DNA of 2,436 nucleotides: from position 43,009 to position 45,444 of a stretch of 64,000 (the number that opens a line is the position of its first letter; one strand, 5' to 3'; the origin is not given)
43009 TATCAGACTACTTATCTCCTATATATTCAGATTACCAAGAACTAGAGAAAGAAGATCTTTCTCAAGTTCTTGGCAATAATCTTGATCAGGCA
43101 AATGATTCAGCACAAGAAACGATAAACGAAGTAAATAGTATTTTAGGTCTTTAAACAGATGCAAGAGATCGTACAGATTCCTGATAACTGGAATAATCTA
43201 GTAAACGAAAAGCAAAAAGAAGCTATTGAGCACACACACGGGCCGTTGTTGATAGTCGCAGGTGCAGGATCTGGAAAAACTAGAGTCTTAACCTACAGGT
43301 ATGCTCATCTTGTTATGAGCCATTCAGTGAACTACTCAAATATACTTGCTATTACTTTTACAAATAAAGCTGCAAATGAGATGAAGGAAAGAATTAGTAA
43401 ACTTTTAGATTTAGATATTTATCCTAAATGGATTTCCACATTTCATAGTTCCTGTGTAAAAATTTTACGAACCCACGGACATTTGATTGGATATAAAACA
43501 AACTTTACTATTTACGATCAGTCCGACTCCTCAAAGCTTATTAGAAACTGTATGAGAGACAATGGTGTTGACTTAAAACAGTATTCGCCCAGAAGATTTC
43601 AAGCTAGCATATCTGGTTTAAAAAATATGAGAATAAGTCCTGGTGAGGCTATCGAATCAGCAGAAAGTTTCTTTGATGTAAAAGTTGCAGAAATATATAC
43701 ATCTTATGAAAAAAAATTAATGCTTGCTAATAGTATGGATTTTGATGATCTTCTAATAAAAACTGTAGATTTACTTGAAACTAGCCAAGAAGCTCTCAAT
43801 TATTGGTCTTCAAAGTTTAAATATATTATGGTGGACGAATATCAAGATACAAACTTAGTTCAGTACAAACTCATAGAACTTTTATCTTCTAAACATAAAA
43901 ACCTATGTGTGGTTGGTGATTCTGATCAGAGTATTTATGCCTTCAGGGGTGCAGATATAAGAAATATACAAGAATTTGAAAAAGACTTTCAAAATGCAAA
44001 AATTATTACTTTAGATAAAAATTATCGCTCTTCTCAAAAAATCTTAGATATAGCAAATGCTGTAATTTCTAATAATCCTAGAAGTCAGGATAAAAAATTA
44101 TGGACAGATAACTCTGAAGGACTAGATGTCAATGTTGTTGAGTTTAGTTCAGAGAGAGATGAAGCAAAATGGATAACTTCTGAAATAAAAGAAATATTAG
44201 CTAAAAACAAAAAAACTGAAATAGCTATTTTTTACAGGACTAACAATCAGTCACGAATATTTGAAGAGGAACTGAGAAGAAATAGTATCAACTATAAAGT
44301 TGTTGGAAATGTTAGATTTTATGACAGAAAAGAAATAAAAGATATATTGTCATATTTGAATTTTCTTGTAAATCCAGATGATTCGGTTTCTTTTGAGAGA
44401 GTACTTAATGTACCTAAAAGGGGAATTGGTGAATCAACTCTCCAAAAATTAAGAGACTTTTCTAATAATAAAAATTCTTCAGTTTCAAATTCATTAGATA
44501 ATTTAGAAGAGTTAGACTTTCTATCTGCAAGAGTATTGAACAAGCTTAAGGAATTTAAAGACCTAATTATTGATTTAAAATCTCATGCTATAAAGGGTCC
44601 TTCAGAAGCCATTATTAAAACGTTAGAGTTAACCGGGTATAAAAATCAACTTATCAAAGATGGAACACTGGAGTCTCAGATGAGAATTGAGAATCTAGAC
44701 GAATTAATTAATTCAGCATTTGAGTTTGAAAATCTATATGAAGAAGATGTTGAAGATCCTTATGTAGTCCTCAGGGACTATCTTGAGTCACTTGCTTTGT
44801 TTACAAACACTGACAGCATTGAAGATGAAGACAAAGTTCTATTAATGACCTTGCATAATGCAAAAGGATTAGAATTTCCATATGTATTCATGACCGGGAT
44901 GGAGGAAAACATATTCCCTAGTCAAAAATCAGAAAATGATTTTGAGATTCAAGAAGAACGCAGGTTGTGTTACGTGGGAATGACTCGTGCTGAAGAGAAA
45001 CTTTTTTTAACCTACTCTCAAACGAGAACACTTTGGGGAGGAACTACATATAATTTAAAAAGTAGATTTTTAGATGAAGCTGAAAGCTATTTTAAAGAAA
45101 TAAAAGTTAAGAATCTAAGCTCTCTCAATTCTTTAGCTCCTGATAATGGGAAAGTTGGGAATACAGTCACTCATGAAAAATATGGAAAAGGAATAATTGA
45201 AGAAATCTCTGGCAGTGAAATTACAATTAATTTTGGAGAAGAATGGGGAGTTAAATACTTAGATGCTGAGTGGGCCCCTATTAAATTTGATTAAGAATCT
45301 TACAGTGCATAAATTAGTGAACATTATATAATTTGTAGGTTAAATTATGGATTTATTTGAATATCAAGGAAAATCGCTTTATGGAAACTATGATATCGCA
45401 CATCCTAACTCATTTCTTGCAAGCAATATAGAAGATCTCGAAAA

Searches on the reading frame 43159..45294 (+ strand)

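Call 23: search_protein_families(library=ncbifam, proteins=[window:43159-45294:+], max_evalue=0.00001)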
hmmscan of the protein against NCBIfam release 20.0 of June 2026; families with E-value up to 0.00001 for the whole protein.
window:43159-45294:+ (711 aa): 16 families
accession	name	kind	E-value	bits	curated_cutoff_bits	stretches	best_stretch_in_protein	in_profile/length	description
TIGR01073.1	pcrA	equivalog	8.2e-244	811.2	911.2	1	15-709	5-725/725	DNA helicase PcrA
NF008743.0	PRK11773.1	equivalog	1.7e-192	641.6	965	1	15-707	10-716/720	DNA helicase II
TIGR01074.1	rep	equivalog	4.5e-185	616.7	951.45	1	15-641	2-633/668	DNA helicase Rep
TIGR01075.1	uvrD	equivalog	1.1e-181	605.8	1144.45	1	15-707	5-713/715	DNA helicase II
NF008172.0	PRK10919.1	equivalog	3.4e-145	484.9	1168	1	15-640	3-632/673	DNA helicase Rep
TIGR02785.1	addA_Gpos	equivalog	4.9e-61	206.8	707.65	3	177-304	342-481/1234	helicase-exonuclease AddAB subunit AddA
NF008276.0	PRK11054.1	equivalog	2.8e-52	178.2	543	3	177-315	393-528/684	DNA helicase IV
TIGR00609.1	recB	equivalog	6.1e-44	150.5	696.05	2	177-624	327-817/1175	exodeoxyribonuclease V subunit beta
NF010485.0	PRK13909.1-2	equivalog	1.3e-43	149.4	650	2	175-578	283-629/909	RecB-like helicase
TIGR02784.1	addA_alphas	equivalog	1e-40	140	860.75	3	178-305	346-495/1138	double-strand break repair helicase AddA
NF010487.0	PRK13909.1-4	equivalog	5.6e-37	127.5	759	2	190-407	295-530/924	RecB-like helicase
NF008128.0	PRK10876.1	equivalog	8e-21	73.5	1697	1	176-305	332-463/1181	exodeoxyribonuclease V subunit beta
NF041464.1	HelD_BACSU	equivalog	7e-19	67.2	419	1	218-400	545-720/779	RNA polymerase recycling motor HelD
NF010484.0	PRK13909.1-1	equivalog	6e-17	60.7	1074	2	32-83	10-60/945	RecB-like helicase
NF010486.0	PRK13909.1-3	equivalog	2e-15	55.9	1109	2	191-363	300-480/921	RecB-like helicase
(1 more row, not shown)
